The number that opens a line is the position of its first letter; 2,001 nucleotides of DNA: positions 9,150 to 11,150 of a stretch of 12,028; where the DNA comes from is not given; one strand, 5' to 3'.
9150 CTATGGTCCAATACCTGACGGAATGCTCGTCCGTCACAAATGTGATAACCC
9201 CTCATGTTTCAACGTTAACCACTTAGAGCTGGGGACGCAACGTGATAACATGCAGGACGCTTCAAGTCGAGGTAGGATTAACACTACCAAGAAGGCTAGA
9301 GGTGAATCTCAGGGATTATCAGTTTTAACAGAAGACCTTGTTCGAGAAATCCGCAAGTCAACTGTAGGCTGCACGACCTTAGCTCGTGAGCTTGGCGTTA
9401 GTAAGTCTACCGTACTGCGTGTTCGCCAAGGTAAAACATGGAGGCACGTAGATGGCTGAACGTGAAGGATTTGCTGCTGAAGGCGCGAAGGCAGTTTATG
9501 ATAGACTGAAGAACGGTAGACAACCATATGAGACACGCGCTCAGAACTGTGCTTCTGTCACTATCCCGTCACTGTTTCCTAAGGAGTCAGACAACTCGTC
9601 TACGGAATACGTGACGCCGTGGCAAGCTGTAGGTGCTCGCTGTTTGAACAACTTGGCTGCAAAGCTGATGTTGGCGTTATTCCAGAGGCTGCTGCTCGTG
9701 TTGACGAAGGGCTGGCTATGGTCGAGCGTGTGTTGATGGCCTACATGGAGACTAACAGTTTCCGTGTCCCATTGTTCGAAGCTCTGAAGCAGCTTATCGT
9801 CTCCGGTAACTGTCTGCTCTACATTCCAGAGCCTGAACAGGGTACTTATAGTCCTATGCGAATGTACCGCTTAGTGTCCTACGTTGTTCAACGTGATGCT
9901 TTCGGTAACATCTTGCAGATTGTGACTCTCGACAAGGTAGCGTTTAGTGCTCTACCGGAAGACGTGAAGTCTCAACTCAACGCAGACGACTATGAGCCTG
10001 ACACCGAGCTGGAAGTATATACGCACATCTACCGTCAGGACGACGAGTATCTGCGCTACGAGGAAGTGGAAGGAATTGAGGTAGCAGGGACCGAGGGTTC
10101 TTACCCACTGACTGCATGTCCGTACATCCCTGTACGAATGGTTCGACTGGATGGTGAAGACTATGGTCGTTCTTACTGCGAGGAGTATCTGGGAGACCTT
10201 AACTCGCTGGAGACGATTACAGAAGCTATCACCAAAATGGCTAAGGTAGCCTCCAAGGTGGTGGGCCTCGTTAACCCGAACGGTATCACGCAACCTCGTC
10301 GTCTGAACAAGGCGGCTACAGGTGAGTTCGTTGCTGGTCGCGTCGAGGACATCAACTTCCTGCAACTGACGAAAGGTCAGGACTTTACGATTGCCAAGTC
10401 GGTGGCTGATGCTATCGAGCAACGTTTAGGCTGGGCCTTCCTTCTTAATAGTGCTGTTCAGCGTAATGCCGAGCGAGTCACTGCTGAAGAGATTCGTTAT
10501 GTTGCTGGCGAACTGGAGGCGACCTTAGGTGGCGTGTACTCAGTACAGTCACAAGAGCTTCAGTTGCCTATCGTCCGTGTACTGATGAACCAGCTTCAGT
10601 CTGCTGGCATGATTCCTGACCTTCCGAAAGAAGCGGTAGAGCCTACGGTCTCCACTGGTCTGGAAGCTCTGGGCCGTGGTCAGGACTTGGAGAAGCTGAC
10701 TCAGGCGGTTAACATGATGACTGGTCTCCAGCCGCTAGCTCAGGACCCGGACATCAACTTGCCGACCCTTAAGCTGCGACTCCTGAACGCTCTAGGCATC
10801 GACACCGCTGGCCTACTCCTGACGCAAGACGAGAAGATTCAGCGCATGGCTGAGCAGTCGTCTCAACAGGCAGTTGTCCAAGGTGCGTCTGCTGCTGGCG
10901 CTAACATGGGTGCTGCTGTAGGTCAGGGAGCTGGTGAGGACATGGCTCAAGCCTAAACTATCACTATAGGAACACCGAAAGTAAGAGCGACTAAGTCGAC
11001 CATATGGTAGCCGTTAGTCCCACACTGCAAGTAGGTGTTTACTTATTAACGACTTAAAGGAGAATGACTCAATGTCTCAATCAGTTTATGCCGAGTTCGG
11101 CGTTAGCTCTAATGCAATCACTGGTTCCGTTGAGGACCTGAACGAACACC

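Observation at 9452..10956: Portal (gene 8) is split across two reading frames at about nt 9682, with roughly 21 codons missing relative to T7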

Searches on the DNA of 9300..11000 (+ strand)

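Call 3: search_dna_similar(query=window:9300-11000:+, collection=phages, mode=near, max_rows=40)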
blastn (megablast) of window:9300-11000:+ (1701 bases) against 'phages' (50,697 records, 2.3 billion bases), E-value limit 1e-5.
Records with a match: 253; places in all: 260; records where one place covers at least 80% of the query: 183.
Best place of each record, by identity: 95-99% 50; 90-95% 140; 80-90% 32; 60-80% 31.
By first word of the organism name: Escherichia 92; Salmonella 59; Vibrio 29; Enterobacter 18; Kayfunavirus 17; Citrobacter 8; Shigella 6; Klebsiella 5; Cronobacter 5; Pectobacterium 3; and 10 more.
By host as written in the record: Escherichia coli 49; - 29; Salmonella enterica subsp. enterica serovar Typhi 28; Vibrio cholerae 22; Salmonella enterica subsp. enterica serovar Typhi strain BRD948 10; Enterobacter cloacae 7; Salmonella enterica subsp. enterica serovar Paratyphi C 5; Citrobacter freundii CF3 5; and 64 more.
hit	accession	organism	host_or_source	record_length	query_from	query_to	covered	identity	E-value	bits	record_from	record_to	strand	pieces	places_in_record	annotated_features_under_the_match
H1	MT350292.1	Enterococcus phage EFA-1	Enterococcus faecalis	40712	12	1675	98%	96.2%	0e+0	2720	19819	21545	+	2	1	collar/head to tail joining protein | HNH endonuclease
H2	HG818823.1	Citrobacter phage CR44b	Citrobacter rodentium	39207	12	1701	99%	92.9%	0e+0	2458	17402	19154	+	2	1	8: predicted head to tail connector protein | 7.7: predicted homing endonuclease | 7.7: Predicted helix-turn-helix motif with score 1559.000, SD 4.50 at aa ... | promoter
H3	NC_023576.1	Citrobacter phage CR44b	Citrobacter rodentium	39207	12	1701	99%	92.9%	0e+0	2458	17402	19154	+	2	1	8: head-tail adaptor | 7.7: HNH endonuclease | 7.7: Predicted helix-turn-helix motif with score 1559.000, SD 4.50 at aa ... | promoter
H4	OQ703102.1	Escherichia phage vB_EcoP-R1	Escherichia coli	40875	12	1674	98%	93.3%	0e+0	2458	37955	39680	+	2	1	portal protein | hypothetical protein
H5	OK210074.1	Enterobacter phage KKP_3263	Enterobacter ludwigii KKP 3083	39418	12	1675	98%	93.2%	0e+0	2448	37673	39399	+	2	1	portal protein | hypothetical protein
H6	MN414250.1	Escherichia phage RDN8.1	Escherichia coli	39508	12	1675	97%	92.6%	0e+0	2374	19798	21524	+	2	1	collar/head-to-tail connector protein | hypothetical protein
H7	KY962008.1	Escherichia phage ST31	Escherichia coli ST130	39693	130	1701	92%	95.4%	0e+0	2502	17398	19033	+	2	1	hypothetical protein (x2)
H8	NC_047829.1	Escherichia phage ST31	Escherichia coli ST130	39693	130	1701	92%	95.4%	0e+0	2502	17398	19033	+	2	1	head-tail adaptor | HNH endonuclease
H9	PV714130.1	Escherichia phage Pipis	Escherichia coli UTI89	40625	130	1675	91%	96.3%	0e+0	2539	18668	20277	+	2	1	portal protein | HNH endonuclease | ribosome_binding_site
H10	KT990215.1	Escherichia phage GA2A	Escherichia coli O:45 strain C1328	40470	130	1701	92%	94.3%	0e+0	2413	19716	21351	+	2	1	head-to-tail joining protein | hypothetical protein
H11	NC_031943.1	Escherichia phage GA2A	Escherichia coli O:45 strain C1328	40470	130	1701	92%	94.3%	0e+0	2413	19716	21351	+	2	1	head-tail adaptor | HNH endonuclease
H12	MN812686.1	Dickeya phage Monomax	Pectobacterium polaris F171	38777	133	1678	91%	95.9%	0e+0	2503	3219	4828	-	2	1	record has no annotation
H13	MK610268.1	Hafnia phage vB_HpaA_yong1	Hafnia paralvei LY-23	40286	153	1701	91%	95.5%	0e+0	2482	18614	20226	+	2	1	head to tail connector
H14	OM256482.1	Providencia phage EPr2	Providencia rettgeri MRSN 845308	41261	153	1675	90%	96.5%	0e+0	2516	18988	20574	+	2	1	putative head-to-tail connector protein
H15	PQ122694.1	Enterobacter phage vB_EholP_HHH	Enterobacter hormaechei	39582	153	1675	90%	96.4%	0e+0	2511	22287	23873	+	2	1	collar head-to-tail connector protein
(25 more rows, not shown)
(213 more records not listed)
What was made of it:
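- All 40 rows listed of the 253 records matching the longer probe are also in two pieces (call 3).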

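Call 5: get_annotated_region(hit=H1, flank=1000)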
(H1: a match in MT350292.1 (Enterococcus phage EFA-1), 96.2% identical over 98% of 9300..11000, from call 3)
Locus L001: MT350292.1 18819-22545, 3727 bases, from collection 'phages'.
description: UNVERIFIED_ORG: Enterococcus phage EFA-1, complete genome.
organism: Enterococcus phage EFA-1 (NCBI taxid 2736188)
taxonomy: Viruses; Duplodnaviria; Heunggongvirae; Uroviricota; Caudoviricetes; Autographiviridae; Studiervirinae; Kayfunavirus
host: Enterococcus faecalis; source: -; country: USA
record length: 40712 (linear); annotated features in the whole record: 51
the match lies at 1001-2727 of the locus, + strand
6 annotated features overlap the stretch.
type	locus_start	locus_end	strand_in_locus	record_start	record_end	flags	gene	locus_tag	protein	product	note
CDS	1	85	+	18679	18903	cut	-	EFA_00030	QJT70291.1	DUF5476 domain containing protein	-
CDS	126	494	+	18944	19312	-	-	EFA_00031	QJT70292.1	DNA polymerase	-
CDS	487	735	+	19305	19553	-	-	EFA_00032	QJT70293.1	virion assembly protein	-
CDS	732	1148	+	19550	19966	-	-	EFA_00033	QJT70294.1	HNH endonuclease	-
CDS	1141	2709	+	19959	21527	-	-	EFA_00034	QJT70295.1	collar/head to tail joining protein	-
CDS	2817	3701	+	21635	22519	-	-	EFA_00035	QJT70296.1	Scaffold protein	-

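Call 6: get_annotated_region(hit=H9, flank=1000)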
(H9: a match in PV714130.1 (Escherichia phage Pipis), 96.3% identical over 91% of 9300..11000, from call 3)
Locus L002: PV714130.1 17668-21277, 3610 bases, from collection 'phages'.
description: Escherichia phage Pipis, complete genome.
organism: Escherichia phage Pipis (NCBI taxid 3434944)
taxonomy: Viruses
host: Escherichia coli UTI89; source: waste water influent; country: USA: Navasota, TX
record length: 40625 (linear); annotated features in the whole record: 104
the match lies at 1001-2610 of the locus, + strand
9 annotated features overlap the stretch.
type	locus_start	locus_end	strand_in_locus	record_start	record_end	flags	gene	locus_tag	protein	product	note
CDS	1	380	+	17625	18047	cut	-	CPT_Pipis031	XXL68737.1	hypothetical protein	The sequence had a match with Citrobacter phage SH3 (host range and absorption protein, YP_009292498) Contains a ...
regulatory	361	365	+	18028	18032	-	-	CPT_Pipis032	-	ribosome_binding_site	-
CDS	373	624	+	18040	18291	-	-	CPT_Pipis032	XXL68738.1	tail assembly protein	BLASTp homology to Escherichia phage T7 Protein 7.3 (GP73_BPT7), E value: 9.42962e-11. InterPro conserved domain ...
regulatory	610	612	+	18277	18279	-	-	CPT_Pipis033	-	ribosome_binding_site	-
CDS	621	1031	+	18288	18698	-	-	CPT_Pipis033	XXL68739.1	HNH endonuclease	BLASTp homology to Escherichia phage T7 Protein 2.8 (Y28_BPT7), E value (4.8131e-23), InterPro conserved domain HNH ...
regulatory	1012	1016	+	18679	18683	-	-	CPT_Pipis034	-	ribosome_binding_site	-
CDS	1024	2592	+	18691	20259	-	-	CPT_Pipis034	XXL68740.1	portal protein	BLASTp homology to Escherichia phage T7 Portal protein (PORTL_BPT7); InterPro conserved domain Bacteriophage head to ...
regulatory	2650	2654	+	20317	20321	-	-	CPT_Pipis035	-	ribosome_binding_site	-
CDS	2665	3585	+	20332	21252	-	-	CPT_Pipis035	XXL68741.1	capsid assembly protein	Phage T7 capsid assembly protein (PF05396); BLASTp homology to Escherichia phage T7 Capsid assembly scaffolding protein ...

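Call 7: get_annotated_region(hit=H14, flank=1000)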
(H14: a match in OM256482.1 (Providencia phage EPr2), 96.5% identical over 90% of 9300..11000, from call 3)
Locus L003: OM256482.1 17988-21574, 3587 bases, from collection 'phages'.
description: Providencia phage EPr2, complete genome.
organism: Providencia phage EPr2 (NCBI taxid 2917333)
taxonomy: Viruses; Duplodnaviria; Heunggongvirae; Uroviricota; Caudoviricetes; Autographiviridae; Studiervirinae; Kayfunavirus
host: Providencia rettgeri MRSN 845308; source: -; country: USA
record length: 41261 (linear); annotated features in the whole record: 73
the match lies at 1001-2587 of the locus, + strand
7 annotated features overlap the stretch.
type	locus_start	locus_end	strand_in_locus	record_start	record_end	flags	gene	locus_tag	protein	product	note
CDS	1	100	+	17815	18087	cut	-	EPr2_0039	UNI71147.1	hypothetical protein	_Likely Bacteriophage T7-like gene 6.5: PF10911; cds_prediction: phanotate, score: -279; cds_prediction: trained ...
CDS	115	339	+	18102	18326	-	-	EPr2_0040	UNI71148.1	hypothetical protein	_Likely Bacteriophage T7-like, protein 6.7: PF17570; cds_prediction: phanotate, score: -38.0; cds_prediction: trained ...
CDS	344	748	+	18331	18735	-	-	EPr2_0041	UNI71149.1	hypothetical protein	hypothetical protein; cds_prediction: phanotate, score: -131; cds_prediction: trained prodigal(rbs:None spacer:None ...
CDS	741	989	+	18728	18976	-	-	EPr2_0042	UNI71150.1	putative virion assembly protein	_Potential Bacteriophage T7-like virion assembly protein: PF11653; cds_prediction: phanotate, score: -3.53; ...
CDS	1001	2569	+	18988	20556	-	-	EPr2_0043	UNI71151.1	putative head-to-tail connector protein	_High confidence Head-to-tail connector protein, podovirus-type: PF12236; cds_prediction: phanotate, score: -245000000; ...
CDS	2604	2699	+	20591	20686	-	-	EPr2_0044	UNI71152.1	hypothetical protein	hypothetical protein; cds_prediction: phanotate, score: -0.307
CDS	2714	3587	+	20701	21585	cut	-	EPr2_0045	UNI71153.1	putative capsid assembly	_Likely Bacteriophage T7 capsid assembly: PF05396; cds_prediction: phanotate, score: -125000; cds_prediction: trained ...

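Call 8: get_annotated_region(hit=H3, flank=1000)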
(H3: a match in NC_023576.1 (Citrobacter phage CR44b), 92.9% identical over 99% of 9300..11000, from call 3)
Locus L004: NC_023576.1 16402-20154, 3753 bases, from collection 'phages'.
description: Citrobacter phage CR44b complete genome.
organism: Citrobacter phage CR44b (NCBI taxid 1455075)
taxonomy: Viruses; Duplodnaviria; Heunggongvirae; Uroviricota; Caudoviricetes; Autographiviridae; Studiervirinae; Kayfunavirus; Kayfunavirus CR44b
host: Citrobacter rodentium; source: sewage plant effluents; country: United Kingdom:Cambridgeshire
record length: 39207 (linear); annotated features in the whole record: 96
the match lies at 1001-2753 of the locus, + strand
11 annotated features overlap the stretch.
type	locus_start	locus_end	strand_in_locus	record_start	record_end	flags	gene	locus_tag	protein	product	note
CDS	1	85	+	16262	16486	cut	6.7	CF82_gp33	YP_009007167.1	DUF5476 family protein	user locus_tag: CR44b_33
CDS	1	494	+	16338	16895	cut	7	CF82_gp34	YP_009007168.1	host range and adsorption protein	user locus_tag: CR44b_34; alternative start codon Met at position 64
CDS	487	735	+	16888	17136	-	7.3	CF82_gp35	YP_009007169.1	host range and adsorption protein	user locus_tag: CR44b_35; matches in mass spectrometry analysis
CDS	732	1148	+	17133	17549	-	7.7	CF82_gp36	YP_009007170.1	HNH endonuclease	user locus_tag: CR44b_36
misc_feature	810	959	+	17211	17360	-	7.7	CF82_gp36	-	-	-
misc_feature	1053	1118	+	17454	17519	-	7.7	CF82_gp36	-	-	Predicted helix-turn-helix motif with score 1559.000, SD 4.50 at aa 108-129, sequence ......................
CDS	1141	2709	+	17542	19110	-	8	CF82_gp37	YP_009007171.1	head-tail adaptor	user locus_tag: CR44b_37; matches in mass spetcrometry analysis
regulatory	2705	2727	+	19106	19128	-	-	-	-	promoter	predicted promoter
CDS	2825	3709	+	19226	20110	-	9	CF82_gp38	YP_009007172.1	head assembly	user locus_tag: CR44b_38; matches in mass spectrometry analysis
misc_feature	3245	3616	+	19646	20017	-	9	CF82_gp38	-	-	-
regulatory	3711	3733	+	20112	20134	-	-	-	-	promoter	predicted promoter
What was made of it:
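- Checked: Relatives have a 1569-nt gene; the window has 1505 nt (calls 5-8).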

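Call 25: search_dna_similar(query=window:9643-9722:+, collection=phages, mode=near, max_rows=30)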
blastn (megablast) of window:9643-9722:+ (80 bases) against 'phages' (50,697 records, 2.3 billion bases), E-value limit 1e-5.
Records with a match: 171; places in all: 171; records where one place covers at least 80% of the query: 125.
Best place of each record, by identity: >=99% 28; 95-99% 143.
By first word of the organism name: Escherichia 73; Salmonella 59; Kayfunavirus 17; Citrobacter 5; Klebsiella 4; Enterobacter 3; Bacteriophage 2; Acinetobacter 1; Dickeya 1; Hafnia 1; and 5 more.
By host as written in the record: Escherichia coli 37; Salmonella enterica subsp. enterica serovar Typhi 28; - 23; Salmonella enterica subsp. enterica serovar Typhi strain BRD948 10; Salmonella enterica subsp. enterica serovar Paratyphi C 5; Salmonella enterica subsp. enterica serovar Paratyphi B 4; Salmonella enterica subsp. enterica serovar Paratyphi A 4; Salmonella enterica subsp. enterica serovar Typhimurium ST19 3; and 43 more.
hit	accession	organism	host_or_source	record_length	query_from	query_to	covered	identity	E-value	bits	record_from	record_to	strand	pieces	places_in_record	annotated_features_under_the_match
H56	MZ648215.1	Escherichia phage vB_EcoP_IMEP24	Escherichia coli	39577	1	80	100%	100.0%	9e-13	152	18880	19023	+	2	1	collar /head-to-tail joining protein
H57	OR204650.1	Escherichia phage pO91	Escherichia coli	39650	1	80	100%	100.0%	9e-13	152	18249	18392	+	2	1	head-to-tail connector protein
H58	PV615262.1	Acinetobacter phage vB_Aba_01KA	Acinetobacter baumannii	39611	1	80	100%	100.0%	9e-13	152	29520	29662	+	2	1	head-tail adaptor (x2)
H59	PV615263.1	Escherichia phage vB_Eco_1RS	Escherichia coli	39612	1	80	100%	100.0%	9e-13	152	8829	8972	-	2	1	head-tail adaptor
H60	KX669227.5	Escherichia phage ZG49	Escherichia coli 49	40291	1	80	100%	98.8%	3e-12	146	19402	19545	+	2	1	collar / head-to-tail joining protein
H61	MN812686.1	Dickeya phage Monomax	Pectobacterium polaris F171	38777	1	80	100%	98.8%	3e-12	146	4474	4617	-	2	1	record has no annotation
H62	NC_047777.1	Escherichia phage ZG49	Escherichia coli 49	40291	1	80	100%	98.8%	3e-12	146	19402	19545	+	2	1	head-tail adaptor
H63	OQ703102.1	Escherichia phage vB_EcoP-R1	Escherichia coli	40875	1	80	100%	98.8%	3e-12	146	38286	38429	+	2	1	portal protein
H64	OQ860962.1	Salmonella phage ST66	Salmonella enterica subsp. enterica ...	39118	1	80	100%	98.8%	3e-12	146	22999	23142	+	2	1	head-to-tail connector protein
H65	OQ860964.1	Salmonella phage ST64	Salmonella enterica subsp. enterica ...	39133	1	80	100%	98.8%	3e-12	146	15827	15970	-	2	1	head-to-tail connector protein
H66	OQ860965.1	Salmonella phage ST63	Salmonella enterica subsp. enterica ...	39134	1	80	100%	98.8%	3e-12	146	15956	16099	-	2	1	head-to-tail connector protein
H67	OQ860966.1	Salmonella phage ST59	Salmonella enterica subsp. enterica ...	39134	1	80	100%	98.8%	3e-12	146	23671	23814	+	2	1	head-to-tail connector protein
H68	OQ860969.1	Salmonella phage ST55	Salmonella enterica subsp. enterica ...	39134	1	80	100%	98.8%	3e-12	146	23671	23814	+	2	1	head-to-tail connector protein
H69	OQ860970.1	Salmonella phage ST53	Salmonella enterica subsp. enterica ...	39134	1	80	100%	98.8%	3e-12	146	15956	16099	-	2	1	head-to-tail connector protein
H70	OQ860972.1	Salmonella phage ST45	Salmonella enterica subsp. enterica ...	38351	1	80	100%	98.8%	3e-12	146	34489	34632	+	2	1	head-to-tail connector protein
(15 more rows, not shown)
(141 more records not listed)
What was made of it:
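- All 171 phage records hit by an 80-nt junction probe match as two pieces spanning 143-144 nt, so all keep the segment (call 25).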

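Call 28: get_annotated_region(hit=H58, flank=1800)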
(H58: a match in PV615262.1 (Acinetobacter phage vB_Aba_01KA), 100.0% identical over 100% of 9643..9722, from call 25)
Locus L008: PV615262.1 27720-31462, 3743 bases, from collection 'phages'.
description: Acinetobacter phage vB_Aba_01KA, complete genome.
organism: Acinetobacter phage vB_Aba_01KA (NCBI taxid 3423638)
taxonomy: Viruses; Duplodnaviria; Heunggongvirae; Uroviricota; Caudoviricetes; Autographivirales; Autotranscriptaviridae; Studiervirinae; Kayfunavirus
host: Acinetobacter baumannii; source: abbatoir; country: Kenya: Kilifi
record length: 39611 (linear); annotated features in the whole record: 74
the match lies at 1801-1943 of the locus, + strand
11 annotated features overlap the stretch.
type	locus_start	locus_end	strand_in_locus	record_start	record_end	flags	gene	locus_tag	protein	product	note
CDS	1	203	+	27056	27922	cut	-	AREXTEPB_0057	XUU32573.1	exonuclease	DNA RNA and nucleotide metabolism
CDS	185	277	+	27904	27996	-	-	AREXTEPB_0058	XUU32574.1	hypothetical protein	-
CDS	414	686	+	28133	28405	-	-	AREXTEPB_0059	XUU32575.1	hypothetical protein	-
CDS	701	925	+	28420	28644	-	-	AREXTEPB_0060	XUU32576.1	hypothetical protein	-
CDS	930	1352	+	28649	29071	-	-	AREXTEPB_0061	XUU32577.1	host range and adsorption protein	auxiliary metabolic gene and host takeover; moron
CDS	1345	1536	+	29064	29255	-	-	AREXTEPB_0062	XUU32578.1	host range and adsorption protein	auxiliary metabolic gene and host takeover; moron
CDS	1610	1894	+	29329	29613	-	-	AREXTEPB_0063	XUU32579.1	head-tail adaptor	connector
CDS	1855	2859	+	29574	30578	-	-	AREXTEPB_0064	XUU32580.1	head-tail adaptor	connector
CDS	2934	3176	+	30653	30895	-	-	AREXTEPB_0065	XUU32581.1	hypothetical protein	-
CDS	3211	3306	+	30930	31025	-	-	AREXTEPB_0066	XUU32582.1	hypothetical protein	-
CDS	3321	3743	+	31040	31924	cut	-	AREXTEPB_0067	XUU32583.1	head assembly protein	head and packaging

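Call 29: get_annotated_region(hit=H59, flank=1800)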
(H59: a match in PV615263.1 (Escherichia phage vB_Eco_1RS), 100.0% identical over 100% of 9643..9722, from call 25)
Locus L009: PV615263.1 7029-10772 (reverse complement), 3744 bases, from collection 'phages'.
description: Escherichia phage vB_Eco_1RS, complete genome.
organism: Escherichia phage vB_Eco_1RS (NCBI taxid 3423639)
taxonomy: Viruses; Duplodnaviria; Heunggongvirae; Uroviricota; Caudoviricetes; Autographivirales; Autotranscriptaviridae; Studiervirinae; Kayfunavirus
host: Escherichia coli; source: residential sewage system in Kilifi town; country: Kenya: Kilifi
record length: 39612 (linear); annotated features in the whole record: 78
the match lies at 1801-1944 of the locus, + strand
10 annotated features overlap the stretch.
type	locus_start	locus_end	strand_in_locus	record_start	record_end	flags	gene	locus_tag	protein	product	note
CDS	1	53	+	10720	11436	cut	-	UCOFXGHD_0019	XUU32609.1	exonuclease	DNA RNA and nucleotide metabolism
CDS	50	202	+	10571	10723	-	-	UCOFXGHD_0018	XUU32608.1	hypothetical protein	-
CDS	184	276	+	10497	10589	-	-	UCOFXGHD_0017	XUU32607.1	hypothetical protein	-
CDS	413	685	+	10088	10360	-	-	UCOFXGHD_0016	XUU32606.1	hypothetical protein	-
CDS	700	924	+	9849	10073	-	-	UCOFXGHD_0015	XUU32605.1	hypothetical protein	-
CDS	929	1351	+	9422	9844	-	-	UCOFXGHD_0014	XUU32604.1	host range and adsorption protein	auxiliary metabolic gene and host takeover; moron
CDS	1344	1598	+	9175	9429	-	-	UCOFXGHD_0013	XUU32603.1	host range and adsorption protein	auxiliary metabolic gene and host takeover; moron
CDS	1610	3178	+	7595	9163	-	-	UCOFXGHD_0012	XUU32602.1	head-tail adaptor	connector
CDS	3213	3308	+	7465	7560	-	-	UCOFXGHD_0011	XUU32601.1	hypothetical protein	-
CDS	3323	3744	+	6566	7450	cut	-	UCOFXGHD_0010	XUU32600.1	head assembly protein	head and packaging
